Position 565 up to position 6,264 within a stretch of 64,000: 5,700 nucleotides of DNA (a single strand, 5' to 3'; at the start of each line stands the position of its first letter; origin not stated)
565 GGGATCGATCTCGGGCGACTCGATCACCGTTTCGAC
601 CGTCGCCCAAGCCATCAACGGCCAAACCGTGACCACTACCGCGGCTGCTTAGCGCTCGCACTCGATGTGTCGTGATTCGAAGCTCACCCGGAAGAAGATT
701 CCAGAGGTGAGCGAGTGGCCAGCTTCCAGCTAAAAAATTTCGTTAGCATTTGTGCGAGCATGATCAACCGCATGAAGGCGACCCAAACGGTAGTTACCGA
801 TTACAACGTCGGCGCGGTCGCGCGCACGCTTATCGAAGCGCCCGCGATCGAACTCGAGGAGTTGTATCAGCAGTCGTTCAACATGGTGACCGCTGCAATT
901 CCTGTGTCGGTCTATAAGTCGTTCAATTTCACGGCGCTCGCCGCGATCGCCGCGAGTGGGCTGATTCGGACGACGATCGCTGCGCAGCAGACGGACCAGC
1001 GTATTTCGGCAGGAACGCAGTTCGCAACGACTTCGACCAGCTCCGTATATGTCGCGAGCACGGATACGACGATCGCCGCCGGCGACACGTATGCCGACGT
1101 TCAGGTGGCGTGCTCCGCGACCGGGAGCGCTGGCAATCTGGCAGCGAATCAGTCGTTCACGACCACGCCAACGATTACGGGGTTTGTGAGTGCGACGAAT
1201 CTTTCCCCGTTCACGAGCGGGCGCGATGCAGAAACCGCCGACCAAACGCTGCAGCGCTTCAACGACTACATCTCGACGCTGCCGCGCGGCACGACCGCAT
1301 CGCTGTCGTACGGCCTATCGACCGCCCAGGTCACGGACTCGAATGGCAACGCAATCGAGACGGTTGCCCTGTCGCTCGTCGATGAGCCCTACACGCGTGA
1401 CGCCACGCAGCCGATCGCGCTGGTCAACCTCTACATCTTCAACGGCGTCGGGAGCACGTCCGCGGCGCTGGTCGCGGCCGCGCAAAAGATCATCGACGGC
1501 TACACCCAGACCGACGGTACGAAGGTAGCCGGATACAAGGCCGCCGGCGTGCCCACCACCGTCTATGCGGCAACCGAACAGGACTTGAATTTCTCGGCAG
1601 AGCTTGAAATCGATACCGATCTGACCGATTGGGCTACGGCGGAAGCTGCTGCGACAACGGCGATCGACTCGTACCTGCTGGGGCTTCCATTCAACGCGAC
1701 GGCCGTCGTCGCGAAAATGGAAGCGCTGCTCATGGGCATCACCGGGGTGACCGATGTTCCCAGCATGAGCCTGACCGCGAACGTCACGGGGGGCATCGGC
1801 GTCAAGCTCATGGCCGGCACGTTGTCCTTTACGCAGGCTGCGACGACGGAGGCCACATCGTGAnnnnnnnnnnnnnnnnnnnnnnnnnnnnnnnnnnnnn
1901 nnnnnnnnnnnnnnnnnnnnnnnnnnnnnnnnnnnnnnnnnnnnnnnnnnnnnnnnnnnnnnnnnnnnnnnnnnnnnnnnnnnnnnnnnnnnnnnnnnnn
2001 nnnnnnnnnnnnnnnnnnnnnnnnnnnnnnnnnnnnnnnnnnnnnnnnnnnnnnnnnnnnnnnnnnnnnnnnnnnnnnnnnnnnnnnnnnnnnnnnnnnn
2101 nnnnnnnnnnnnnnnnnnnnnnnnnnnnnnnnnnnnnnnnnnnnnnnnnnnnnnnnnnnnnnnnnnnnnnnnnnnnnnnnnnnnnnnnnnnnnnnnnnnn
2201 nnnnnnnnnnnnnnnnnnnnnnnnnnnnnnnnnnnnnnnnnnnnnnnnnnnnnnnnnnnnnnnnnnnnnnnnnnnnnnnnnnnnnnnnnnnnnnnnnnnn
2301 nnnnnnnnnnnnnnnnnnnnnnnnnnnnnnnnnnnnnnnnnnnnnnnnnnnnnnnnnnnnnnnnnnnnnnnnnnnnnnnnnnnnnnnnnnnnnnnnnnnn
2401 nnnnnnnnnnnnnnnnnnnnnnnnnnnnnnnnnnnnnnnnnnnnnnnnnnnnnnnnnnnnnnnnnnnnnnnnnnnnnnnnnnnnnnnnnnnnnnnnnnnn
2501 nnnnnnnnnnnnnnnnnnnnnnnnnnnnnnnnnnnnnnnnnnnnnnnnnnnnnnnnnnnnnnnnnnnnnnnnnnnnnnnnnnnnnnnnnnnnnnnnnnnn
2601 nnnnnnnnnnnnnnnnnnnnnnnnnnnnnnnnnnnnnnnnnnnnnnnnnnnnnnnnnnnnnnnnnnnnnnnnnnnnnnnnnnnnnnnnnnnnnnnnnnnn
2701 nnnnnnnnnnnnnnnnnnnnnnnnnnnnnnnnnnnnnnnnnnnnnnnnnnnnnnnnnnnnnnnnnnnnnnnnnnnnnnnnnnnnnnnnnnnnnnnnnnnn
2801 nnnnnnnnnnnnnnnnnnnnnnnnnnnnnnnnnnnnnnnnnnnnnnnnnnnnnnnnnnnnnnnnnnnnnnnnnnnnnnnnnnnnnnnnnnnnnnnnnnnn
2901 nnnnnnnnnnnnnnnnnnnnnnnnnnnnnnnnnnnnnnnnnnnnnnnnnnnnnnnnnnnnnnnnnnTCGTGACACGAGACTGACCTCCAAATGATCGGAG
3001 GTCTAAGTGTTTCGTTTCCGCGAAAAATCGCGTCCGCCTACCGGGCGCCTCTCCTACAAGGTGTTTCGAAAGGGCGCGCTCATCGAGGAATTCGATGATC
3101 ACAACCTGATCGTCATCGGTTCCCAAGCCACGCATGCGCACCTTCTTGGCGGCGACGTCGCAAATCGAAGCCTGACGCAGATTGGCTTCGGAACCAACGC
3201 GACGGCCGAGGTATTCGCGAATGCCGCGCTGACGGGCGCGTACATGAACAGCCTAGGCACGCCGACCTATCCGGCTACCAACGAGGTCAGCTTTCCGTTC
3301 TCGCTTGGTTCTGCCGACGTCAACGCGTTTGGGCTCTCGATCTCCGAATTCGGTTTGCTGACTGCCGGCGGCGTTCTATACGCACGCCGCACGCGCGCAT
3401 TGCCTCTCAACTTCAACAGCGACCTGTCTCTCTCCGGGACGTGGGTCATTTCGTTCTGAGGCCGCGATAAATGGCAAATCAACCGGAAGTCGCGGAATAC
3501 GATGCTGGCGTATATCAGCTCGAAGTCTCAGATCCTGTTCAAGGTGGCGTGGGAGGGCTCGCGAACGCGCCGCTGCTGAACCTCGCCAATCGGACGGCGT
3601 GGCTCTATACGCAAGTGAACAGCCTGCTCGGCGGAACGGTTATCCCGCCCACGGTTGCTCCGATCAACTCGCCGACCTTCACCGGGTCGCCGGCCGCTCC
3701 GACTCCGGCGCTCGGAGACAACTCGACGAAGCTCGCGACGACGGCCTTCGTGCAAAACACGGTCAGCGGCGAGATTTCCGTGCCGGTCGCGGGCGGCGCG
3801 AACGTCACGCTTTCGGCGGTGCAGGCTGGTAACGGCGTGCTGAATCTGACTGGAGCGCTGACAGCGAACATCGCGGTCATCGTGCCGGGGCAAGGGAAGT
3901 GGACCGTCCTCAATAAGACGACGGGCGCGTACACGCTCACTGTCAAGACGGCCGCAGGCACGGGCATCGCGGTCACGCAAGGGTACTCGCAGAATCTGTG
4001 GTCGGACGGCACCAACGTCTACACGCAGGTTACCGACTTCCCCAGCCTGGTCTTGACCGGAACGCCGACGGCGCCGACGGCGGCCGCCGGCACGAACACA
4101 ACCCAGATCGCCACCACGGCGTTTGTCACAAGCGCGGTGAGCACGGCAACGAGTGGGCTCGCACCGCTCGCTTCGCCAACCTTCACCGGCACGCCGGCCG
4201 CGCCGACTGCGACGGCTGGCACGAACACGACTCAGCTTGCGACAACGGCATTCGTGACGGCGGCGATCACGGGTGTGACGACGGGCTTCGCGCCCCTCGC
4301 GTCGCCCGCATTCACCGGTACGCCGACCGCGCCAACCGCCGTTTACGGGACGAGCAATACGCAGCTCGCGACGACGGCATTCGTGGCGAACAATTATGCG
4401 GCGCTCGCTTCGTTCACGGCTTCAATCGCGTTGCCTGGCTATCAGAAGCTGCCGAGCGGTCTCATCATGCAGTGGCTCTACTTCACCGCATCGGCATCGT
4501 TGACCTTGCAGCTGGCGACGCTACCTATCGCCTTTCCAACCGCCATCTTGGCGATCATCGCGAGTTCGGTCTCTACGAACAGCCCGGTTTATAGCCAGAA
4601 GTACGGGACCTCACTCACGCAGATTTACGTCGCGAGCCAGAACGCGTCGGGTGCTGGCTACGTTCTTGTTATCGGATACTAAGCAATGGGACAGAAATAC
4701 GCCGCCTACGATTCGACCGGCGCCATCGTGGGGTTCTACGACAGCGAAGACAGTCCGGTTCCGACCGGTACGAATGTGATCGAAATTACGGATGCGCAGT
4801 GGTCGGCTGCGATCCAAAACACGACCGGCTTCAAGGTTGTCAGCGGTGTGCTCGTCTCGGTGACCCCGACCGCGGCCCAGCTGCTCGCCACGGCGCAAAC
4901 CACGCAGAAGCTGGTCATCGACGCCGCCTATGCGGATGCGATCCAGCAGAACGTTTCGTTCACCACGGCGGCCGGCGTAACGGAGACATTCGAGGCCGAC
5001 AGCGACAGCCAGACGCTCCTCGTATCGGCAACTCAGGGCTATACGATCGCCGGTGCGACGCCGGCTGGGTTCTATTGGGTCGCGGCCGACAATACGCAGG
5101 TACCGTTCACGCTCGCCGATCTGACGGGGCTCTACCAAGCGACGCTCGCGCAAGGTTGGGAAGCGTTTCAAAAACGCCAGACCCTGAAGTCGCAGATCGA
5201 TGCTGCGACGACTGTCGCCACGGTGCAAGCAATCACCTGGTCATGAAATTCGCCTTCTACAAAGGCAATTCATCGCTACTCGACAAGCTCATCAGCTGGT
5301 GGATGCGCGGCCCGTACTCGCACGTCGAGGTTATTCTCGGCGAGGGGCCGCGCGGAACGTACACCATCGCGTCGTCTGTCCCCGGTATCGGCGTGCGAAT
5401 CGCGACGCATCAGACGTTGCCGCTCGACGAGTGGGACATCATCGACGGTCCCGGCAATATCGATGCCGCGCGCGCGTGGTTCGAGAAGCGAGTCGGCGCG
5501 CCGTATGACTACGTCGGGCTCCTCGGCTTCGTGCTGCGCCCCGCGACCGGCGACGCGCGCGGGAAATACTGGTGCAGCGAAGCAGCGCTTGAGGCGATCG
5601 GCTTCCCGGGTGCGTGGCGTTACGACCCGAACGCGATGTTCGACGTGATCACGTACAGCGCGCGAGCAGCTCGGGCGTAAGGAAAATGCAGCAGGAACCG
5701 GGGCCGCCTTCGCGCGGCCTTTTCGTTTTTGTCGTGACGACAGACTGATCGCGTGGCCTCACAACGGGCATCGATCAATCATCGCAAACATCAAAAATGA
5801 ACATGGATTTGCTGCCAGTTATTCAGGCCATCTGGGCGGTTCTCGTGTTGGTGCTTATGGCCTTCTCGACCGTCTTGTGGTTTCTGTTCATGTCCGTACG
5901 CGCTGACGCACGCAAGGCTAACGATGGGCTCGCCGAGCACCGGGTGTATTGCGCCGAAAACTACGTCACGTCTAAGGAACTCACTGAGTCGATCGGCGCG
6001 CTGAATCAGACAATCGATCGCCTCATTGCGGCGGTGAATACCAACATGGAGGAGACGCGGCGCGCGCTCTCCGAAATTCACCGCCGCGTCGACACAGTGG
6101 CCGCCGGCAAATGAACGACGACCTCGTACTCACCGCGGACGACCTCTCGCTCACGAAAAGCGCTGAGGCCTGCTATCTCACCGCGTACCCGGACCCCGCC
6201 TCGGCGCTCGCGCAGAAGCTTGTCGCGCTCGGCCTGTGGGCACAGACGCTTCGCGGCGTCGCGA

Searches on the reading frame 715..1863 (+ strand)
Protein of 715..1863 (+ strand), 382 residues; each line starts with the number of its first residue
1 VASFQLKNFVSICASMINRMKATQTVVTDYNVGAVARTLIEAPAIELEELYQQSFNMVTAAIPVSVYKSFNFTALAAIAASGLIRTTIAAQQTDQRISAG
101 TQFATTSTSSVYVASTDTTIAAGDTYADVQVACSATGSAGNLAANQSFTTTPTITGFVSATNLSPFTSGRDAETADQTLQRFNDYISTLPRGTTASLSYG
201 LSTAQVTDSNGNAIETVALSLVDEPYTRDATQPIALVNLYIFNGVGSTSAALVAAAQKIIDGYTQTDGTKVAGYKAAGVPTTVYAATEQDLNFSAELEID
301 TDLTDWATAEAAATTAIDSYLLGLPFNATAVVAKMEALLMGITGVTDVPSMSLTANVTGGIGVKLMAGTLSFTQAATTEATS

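Call 18: search_protein_families(library=phrogs, proteins=[window:715-1863:+], max_evalue=0.001)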
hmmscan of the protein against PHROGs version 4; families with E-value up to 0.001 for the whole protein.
window:715-1863:+ (382 aa): 3 families
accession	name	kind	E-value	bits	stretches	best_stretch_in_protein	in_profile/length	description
phrog_6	-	tail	5e-35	122.2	1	4-379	67-399/548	baseplate wedge subunit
phrog_1608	-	tail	9.5e-06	26.2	1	239-358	60-174/192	tail protein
phrog_38413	-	unknown function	0.00067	20.1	0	273-348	153-233/284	-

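Call 91: find_related_loci(query=A6, collection=viral_contigs, flank=10000)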
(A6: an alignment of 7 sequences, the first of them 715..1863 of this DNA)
Query A6 (382 aa) in viral_contigs; peptide patterns used: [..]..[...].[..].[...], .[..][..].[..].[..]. (x = any residue, [..] = any of these).
351 stretches matched a pattern; 166 encode a relative of the query (tblastn E <= 1e-3); the best 80 are kept; 80 distinct loci.
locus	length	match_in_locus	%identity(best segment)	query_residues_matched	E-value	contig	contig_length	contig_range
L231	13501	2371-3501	62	1-376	4e-136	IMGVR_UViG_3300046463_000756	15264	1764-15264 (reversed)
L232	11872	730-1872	54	4-374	2e-115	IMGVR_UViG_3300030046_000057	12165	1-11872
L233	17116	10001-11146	53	3-374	3e-115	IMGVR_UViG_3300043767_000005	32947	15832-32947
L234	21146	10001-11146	54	4-375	3e-115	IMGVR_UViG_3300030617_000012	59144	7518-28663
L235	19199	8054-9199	54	4-375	3e-115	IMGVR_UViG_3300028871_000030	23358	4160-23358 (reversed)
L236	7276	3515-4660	54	4-375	3e-115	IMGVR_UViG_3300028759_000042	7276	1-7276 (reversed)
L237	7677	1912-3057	54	4-375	3e-115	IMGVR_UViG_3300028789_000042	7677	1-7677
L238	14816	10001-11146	54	4-375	3e-115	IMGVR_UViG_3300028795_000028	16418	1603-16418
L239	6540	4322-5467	54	4-375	3e-115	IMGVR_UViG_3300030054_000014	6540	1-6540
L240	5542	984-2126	54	4-374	1e-114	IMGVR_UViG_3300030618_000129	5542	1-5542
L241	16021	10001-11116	56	1-373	4e-114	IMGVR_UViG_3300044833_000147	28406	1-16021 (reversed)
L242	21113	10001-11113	53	3-363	3e-112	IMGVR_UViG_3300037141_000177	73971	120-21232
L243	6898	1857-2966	51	3-373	5e-108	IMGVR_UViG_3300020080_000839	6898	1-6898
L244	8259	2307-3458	50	3-376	4e-108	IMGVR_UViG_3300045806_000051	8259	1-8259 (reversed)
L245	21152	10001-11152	51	3-376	6e-108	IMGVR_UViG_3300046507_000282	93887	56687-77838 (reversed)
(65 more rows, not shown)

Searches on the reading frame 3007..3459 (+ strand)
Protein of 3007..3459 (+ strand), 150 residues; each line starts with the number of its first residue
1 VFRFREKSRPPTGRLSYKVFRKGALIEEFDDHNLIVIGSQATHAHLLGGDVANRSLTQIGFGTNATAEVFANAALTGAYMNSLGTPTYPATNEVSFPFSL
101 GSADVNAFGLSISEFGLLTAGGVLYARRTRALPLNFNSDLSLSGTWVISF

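Call 18: search_protein_families(library=phrogs, proteins=[window:3007-3459:+], max_evalue=0.001)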
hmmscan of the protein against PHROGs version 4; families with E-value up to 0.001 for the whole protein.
window:3007-3459:+ (150 aa): 1 family
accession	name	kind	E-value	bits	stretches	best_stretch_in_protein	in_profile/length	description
phrog_5417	-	unknown function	5.4e-25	89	1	18-150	18-156/156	-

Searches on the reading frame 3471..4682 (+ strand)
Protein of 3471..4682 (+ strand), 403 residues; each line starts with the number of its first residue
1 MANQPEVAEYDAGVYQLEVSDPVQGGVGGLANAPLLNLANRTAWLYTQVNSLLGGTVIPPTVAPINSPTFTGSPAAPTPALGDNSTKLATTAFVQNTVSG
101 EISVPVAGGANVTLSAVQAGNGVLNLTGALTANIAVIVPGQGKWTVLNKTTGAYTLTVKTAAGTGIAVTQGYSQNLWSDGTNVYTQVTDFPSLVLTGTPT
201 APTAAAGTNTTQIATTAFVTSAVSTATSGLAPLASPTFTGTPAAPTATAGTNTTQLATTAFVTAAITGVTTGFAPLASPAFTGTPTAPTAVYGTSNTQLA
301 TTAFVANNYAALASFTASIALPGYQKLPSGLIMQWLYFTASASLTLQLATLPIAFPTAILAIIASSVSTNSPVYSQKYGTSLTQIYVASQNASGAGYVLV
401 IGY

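Call 18: search_protein_families(library=phrogs, proteins=[window:3471-4682:+], max_evalue=0.001)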
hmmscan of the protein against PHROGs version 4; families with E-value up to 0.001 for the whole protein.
window:3471-4682:+ (403 aa): 19 families
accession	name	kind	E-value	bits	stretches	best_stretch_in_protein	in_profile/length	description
phrog_4209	-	tail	1.9e-60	206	6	314-403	310-406/406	tail fiber protein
phrog_9625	-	unknown function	6.5e-46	157.5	4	62-182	1342-1461/1586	-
phrog_2631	-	tail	1.9e-39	136.8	4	273-314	345-386/644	tail fiber protein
phrog_454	-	tail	2e-32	113.3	3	61-224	284-396/1376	tail fiber protein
phrog_7032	-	tail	9.1e-31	107.7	4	270-313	247-290/866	tail fiber protein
phrog_22682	-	tail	7.6e-30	105.3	3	220-310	167-259/400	tail fiber protein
phrog_11518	-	tail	9.2e-30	104.5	4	8-227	241-443/812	tail fiber protein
phrog_38759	-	unknown function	7.7e-27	95.1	3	1-57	1-57/920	-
phrog_3100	-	tail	1.5e-26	95.6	1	1-106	1-119/382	tail fiber protein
phrog_4549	-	tail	2.5e-23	83.2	4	56-117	265-324/869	tail fiber protein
phrog_32934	-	unknown function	8.6e-14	51.9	1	53-122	61-133/577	-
phrog_8713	-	tail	2.1e-13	51.1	2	273-313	394-434/509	tail fiber protein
phrog_863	-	tail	1.4e-12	48.4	1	60-118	70-126/690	tail fiber assembly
phrog_10372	-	unknown function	6.6e-12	46.8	1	1-51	1-51/218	-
phrog_38707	-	unknown function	4.3e-11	43.2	1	265-335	439-507/675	-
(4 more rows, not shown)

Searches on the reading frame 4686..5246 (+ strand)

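Call 18: search_protein_families(library=phrogs, proteins=[window:4686-5246:+], max_evalue=0.001)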
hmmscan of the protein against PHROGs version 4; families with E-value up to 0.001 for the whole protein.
window:4686-5246:+ (186 aa): 11 families
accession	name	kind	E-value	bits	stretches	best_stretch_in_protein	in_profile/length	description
phrog_7703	-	unknown function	2.8e-15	57.6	1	59-185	137-263/268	-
phrog_1807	-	tail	2.4e-11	44.7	1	65-184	123-234/241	tail fiber protein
phrog_1141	-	tail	3.5e-09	37.6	1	63-183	67-187/194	tail fiber protein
phrog_1348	-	tail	2.4e-07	31.7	1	53-186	45-176/224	tail fiber protein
phrog_8169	-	unknown function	1.6e-06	28.8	1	65-175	101-200/218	-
phrog_2837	-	tail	1.9e-06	28.8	1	98-186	107-194/202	tail protein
phrog_3811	-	unknown function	7.7e-06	26.7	1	75-185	90-196/200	-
phrog_17968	-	head and packaging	1e-05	26.4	1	100-185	120-207/212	virion structural protein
phrog_4998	-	unknown function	9.4e-05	23.2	1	64-180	90-207/218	-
phrog_11571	-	tail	0.00012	23.2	1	7-180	45-213/223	tail fiber protein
phrog_136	-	tail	0.0004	21.6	1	7-79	51-123/178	tail fiber assembly protein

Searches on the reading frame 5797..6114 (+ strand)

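Call 18: search_protein_families(library=phrogs, proteins=[window:5797-6114:+], max_evalue=0.001)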
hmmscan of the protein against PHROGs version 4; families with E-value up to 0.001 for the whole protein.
window:5797-6114:+ (105 aa): 2 families
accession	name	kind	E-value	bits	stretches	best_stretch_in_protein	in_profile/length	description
phrog_7885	-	unknown function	2.6e-06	28.3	1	13-86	9-78/83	-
phrog_736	-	unknown function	0.00014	22.9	1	1-94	1-92/112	-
